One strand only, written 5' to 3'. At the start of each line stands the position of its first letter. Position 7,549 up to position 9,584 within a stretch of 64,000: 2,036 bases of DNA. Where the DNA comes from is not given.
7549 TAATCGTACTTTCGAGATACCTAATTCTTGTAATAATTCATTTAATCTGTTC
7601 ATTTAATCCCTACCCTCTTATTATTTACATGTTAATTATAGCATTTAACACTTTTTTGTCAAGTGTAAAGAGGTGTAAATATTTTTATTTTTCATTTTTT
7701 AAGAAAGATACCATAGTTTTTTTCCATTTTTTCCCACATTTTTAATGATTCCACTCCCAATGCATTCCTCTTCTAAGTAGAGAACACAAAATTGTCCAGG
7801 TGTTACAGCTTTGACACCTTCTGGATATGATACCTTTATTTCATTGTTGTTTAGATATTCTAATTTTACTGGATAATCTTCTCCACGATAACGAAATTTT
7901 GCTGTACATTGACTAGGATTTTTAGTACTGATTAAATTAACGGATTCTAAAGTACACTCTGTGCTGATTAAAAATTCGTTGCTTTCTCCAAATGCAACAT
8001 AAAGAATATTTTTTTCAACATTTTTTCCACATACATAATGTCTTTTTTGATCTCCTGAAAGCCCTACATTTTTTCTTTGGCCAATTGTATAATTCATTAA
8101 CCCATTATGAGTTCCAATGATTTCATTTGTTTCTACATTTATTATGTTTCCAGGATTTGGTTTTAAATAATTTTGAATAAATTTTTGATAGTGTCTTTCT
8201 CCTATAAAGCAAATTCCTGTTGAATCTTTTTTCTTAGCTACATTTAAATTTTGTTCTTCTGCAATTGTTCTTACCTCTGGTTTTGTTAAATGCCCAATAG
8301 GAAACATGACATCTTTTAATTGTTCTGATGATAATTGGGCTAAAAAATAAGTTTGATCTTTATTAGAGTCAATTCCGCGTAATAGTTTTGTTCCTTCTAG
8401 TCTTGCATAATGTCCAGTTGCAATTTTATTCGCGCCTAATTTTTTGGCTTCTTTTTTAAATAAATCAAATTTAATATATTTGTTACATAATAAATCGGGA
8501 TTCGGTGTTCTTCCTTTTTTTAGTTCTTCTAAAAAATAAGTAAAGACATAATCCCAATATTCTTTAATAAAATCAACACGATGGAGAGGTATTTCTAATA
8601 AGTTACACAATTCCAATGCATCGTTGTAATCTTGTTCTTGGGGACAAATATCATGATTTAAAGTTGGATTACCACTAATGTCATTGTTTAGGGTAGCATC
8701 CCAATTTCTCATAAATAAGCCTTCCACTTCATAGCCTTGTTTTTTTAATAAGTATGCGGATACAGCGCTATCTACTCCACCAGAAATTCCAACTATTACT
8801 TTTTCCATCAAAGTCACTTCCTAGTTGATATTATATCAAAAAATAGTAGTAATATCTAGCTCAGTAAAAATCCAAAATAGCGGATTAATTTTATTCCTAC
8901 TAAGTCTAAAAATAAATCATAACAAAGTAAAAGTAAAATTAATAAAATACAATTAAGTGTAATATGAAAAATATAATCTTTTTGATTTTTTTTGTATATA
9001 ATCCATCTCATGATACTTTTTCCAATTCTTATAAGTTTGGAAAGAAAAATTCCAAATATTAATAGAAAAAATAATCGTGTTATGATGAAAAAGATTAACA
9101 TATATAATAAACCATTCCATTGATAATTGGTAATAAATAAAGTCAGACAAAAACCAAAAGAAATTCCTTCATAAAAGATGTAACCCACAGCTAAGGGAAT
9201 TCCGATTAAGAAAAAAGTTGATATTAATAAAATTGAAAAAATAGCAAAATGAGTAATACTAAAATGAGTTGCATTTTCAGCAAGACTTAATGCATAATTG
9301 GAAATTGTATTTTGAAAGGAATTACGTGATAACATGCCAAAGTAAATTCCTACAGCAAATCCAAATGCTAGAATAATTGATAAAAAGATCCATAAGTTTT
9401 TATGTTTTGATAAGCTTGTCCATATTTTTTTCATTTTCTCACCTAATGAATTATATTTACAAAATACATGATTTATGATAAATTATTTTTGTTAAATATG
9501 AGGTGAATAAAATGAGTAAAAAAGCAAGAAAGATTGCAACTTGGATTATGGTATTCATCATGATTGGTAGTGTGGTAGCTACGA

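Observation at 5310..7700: Small islet with RepB-like rolling-circle initiator and XRE regulator wedged between zupT and mnmA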

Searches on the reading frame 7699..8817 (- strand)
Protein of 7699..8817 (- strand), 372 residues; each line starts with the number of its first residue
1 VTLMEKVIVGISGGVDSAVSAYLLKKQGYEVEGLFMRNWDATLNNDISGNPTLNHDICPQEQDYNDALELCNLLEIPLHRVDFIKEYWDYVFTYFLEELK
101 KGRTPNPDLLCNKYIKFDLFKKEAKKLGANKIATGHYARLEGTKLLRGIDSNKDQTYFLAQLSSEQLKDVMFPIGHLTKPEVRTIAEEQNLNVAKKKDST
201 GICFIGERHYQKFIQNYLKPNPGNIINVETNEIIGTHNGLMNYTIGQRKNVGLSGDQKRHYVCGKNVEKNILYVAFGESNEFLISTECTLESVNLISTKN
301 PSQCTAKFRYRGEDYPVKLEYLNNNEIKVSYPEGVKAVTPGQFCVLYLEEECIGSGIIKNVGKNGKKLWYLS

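Call 4: search_protein_families(library=pfam, proteins=[window:7699-8817:-], max_evalue=1)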
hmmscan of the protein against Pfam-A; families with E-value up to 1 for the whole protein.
window:7699-8817:- (372 aa): 11 families
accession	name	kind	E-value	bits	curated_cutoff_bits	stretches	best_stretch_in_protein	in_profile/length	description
PF03054.22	tRNA_Me_trans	-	6.4e-78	261.5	20.6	1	5-206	1-201/202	tRNA methyl transferase HUP domain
PF20259.3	tRNA_Me_trans_M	-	1.2e-22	79.6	27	1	211-275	1-65/66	tRNA methyl transferase PRC-barrel domain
PF20258.4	tRNA_Me_trans_C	-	2.7e-21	76.1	20.6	1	286-358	2-77/77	Aminomethyltransferase beta-barrel domain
PF02540.23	NAD_synthase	-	1.7e-06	27.8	21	1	5-85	19-82/242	NAD synthase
PF02568.20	ThiI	-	2.8e-05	24.3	20.5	1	5-40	4-39/197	Thiamine biosynthesis protein (ThiI)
PF12574.13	120_Rick_ant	-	0.00015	21.6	25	1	190-323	8-138/240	120 KDa Rickettsia surface antigen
PF06508.19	QueC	-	0.0006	19.8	22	1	6-34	1-29/210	Queuosine biosynthesis protein QueC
PF01171.26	ATP_bind_3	-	0.0017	18.6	27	1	6-29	1-24/182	PP-loop family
PF25467.1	NOL9_C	-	0.0088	16.5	31.6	1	142-170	51-79/90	NOL9-like, C-terminal domain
PF24264.1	DUF7465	-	0.015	15.5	27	1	241-262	1-21/54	Family of unknown function (DUF7465)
PF24167.1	DUF7411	-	0.2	11.6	28.7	1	6-32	2-27/194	Family of unknown function (DUF7411)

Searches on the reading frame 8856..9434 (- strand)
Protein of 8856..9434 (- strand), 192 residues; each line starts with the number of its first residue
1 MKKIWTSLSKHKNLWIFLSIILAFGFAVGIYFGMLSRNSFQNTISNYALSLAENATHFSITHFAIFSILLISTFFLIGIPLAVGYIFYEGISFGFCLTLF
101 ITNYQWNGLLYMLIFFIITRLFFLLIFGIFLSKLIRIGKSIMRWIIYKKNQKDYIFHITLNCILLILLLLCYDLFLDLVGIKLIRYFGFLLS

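Call 4: search_protein_families(library=pfam, proteins=[window:8856-9434:-], max_evalue=1)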
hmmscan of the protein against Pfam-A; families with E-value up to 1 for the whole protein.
window:8856-9434:- (192 aa): 2 families
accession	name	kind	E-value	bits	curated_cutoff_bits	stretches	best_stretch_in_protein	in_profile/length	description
PF13301.11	DUF4079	-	0.43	11.3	31.4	0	19-169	11-128/141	Protein of unknown function (DUF4079)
PF13063.11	DUF3925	-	0.88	10.3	25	0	104-142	12-48/65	Protein of unknown function (DUF3925)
